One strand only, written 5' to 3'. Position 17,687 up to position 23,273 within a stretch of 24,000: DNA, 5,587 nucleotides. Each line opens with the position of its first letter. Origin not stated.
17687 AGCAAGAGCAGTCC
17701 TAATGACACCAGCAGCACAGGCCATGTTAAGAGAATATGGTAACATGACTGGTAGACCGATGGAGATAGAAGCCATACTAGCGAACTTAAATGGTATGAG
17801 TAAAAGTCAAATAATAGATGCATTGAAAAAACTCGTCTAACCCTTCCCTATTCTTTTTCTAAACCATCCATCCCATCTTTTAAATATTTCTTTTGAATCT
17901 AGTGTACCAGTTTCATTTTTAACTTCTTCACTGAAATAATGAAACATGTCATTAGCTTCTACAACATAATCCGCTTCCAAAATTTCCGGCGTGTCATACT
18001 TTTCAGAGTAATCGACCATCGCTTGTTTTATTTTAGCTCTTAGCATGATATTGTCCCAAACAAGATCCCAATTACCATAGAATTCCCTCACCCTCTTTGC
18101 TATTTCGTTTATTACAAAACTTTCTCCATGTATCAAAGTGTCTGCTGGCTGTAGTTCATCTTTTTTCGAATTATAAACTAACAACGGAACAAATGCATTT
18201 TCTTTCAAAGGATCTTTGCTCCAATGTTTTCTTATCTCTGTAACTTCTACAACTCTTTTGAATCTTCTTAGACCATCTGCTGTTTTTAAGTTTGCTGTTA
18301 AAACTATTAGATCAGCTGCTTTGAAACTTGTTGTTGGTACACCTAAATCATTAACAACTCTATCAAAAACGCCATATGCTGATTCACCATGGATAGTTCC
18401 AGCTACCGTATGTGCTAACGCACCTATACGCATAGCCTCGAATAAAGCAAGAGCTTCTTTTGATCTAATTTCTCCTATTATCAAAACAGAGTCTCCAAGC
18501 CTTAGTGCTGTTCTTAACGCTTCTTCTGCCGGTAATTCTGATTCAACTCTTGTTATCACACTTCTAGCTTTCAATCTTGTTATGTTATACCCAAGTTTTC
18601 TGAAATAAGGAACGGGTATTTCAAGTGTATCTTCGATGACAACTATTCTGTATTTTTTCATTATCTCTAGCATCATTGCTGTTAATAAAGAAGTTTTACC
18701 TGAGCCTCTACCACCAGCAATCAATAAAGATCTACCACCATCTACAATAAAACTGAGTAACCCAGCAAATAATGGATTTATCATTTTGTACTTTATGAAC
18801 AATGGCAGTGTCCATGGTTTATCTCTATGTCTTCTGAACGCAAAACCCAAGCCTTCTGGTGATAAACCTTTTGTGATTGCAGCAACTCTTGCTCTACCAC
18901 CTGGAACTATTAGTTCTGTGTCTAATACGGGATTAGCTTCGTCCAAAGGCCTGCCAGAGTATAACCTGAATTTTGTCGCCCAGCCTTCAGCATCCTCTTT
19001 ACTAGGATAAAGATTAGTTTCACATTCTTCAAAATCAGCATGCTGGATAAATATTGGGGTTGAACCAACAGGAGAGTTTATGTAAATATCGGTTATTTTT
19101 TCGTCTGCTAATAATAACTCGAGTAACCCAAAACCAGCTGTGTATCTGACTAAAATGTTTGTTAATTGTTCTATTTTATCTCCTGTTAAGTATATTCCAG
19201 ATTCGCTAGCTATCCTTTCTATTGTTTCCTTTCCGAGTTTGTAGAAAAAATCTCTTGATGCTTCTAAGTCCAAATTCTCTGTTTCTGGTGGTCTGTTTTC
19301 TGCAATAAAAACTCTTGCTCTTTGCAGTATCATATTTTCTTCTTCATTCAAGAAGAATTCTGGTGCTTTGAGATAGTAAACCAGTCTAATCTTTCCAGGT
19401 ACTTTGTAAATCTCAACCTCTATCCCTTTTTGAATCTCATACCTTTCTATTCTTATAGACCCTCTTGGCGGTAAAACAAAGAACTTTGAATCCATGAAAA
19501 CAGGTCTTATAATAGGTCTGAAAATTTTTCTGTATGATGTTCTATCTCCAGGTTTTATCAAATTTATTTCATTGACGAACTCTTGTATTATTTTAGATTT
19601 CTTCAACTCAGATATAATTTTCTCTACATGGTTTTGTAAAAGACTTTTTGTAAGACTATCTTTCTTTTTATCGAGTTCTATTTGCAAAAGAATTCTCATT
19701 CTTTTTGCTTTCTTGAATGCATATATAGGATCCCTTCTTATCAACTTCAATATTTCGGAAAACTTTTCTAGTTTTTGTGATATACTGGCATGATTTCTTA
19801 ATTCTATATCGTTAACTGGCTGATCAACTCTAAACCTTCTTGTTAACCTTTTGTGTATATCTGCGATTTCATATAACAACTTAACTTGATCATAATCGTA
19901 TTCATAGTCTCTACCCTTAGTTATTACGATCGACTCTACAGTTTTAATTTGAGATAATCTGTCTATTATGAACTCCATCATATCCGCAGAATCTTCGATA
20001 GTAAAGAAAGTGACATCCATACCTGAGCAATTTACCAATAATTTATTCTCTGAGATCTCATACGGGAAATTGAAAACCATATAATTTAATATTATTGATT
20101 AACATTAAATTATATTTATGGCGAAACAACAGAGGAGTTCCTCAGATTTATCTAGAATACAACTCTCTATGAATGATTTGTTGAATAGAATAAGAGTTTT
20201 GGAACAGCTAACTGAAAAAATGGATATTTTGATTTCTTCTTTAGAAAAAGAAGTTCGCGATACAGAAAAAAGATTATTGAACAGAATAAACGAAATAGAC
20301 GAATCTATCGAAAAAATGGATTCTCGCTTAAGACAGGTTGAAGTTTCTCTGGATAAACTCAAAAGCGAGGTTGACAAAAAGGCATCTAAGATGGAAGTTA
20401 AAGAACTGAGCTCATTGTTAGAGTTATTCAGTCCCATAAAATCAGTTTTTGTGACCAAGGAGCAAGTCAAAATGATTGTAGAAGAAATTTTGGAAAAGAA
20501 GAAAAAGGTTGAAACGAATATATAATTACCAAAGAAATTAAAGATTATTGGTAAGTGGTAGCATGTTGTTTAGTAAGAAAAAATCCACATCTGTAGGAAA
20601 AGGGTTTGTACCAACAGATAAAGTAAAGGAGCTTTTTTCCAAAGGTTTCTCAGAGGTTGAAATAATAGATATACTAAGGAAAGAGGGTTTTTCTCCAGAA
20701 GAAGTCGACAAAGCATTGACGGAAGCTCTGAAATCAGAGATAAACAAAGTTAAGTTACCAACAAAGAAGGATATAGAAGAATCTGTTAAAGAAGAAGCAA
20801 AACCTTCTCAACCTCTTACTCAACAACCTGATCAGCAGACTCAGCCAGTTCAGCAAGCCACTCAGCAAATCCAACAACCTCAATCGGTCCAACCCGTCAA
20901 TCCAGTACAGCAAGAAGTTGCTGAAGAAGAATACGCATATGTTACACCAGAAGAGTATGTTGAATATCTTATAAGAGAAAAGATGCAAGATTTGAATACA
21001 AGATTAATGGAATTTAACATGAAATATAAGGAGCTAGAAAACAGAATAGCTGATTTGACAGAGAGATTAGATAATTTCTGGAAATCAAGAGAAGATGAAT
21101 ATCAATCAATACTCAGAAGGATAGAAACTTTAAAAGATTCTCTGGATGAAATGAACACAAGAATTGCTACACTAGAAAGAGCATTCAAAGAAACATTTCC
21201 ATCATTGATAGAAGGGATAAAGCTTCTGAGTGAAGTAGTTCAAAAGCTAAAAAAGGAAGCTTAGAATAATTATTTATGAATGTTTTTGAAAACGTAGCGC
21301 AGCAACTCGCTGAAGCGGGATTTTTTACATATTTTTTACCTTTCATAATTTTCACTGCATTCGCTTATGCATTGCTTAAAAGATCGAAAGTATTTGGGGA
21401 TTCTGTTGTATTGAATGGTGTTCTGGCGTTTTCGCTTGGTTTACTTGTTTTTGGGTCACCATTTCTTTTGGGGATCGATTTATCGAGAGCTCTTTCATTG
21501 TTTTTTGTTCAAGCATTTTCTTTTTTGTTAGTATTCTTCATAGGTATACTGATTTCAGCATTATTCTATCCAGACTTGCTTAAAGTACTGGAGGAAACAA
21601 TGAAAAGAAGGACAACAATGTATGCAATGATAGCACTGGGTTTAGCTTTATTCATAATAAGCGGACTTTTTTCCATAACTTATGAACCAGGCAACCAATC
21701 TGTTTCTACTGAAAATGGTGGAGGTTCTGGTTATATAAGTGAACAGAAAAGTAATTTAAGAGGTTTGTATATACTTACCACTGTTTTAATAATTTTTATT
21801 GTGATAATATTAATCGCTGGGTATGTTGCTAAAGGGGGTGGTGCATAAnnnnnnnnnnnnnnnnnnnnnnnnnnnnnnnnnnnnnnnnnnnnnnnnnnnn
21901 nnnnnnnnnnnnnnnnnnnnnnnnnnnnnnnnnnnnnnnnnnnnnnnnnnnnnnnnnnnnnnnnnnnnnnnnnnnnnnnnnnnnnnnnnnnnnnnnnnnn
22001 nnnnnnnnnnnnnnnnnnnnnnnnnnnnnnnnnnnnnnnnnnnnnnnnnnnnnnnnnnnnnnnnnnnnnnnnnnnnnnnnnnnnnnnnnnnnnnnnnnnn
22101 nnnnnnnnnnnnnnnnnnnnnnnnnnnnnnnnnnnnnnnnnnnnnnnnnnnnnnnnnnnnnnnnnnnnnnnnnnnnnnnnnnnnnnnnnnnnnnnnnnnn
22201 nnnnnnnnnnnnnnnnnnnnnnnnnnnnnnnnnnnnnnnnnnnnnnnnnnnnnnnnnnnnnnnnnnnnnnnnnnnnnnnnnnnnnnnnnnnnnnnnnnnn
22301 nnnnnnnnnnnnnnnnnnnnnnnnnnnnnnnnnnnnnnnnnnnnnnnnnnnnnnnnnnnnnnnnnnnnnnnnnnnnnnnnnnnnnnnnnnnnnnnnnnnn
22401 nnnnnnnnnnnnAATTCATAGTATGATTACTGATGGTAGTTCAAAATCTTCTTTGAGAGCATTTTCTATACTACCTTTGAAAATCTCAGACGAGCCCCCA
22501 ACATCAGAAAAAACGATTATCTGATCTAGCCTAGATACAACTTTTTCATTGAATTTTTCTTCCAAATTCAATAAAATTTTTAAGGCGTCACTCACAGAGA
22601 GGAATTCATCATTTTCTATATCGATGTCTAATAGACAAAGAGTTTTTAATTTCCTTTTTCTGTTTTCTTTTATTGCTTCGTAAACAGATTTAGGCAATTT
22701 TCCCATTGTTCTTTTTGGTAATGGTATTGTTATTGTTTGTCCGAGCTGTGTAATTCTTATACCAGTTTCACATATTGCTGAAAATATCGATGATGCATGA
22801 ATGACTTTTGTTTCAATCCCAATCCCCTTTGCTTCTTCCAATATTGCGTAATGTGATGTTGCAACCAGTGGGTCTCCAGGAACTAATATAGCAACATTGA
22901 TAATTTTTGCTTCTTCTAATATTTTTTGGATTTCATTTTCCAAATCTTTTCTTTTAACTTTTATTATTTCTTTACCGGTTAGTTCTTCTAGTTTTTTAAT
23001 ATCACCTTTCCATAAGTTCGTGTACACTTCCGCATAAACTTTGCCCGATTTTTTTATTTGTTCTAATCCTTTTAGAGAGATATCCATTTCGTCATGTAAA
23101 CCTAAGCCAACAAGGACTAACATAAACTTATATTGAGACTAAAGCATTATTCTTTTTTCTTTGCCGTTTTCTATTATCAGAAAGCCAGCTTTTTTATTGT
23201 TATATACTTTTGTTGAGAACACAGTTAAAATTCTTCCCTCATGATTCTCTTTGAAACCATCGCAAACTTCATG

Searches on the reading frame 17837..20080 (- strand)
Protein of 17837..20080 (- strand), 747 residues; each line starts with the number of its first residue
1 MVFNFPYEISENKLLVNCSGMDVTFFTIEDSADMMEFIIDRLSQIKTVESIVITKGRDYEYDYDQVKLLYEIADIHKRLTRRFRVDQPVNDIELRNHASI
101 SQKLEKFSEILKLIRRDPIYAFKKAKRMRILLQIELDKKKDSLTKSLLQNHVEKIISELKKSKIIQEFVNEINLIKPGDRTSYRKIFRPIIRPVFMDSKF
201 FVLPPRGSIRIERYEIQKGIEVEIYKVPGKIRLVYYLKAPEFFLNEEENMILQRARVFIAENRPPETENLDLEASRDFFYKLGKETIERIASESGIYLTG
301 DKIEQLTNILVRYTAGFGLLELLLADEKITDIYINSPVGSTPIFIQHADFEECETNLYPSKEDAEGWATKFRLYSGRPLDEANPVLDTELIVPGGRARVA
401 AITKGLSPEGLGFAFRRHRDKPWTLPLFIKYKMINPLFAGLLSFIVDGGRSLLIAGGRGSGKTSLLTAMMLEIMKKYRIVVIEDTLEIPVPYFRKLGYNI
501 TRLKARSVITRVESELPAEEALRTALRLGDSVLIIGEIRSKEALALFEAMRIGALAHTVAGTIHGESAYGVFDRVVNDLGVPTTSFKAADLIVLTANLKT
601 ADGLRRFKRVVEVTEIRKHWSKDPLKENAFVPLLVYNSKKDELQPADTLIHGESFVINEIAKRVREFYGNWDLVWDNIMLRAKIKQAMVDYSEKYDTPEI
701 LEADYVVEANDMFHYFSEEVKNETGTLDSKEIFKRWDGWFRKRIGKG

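Call 58: search_protein_families(library=pfam, proteins=[window:17837-20080:-], max_evalue=0.00001)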
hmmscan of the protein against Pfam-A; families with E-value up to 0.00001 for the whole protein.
window:17837-20080:- (747 aa): 1 family
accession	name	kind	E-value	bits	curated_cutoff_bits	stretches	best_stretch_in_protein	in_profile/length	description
PF00437.27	T2SSE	-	9.8e-19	67.7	24.9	1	430-595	123-273/370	Type II/IV secretion system protein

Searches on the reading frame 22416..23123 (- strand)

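Call 58: search_protein_families(library=pfam, proteins=[window:22416-23123:-], max_evalue=0.00001)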
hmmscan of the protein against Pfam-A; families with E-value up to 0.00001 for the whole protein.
window:22416-23123:- (235 aa): 1 family
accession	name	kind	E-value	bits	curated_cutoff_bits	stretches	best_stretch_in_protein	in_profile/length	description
PF00590.25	TP_methylase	-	5.4e-15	56.3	27.8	1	1-167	1-168/212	Tetrapyrrole (Corrin/Porphyrin) Methylases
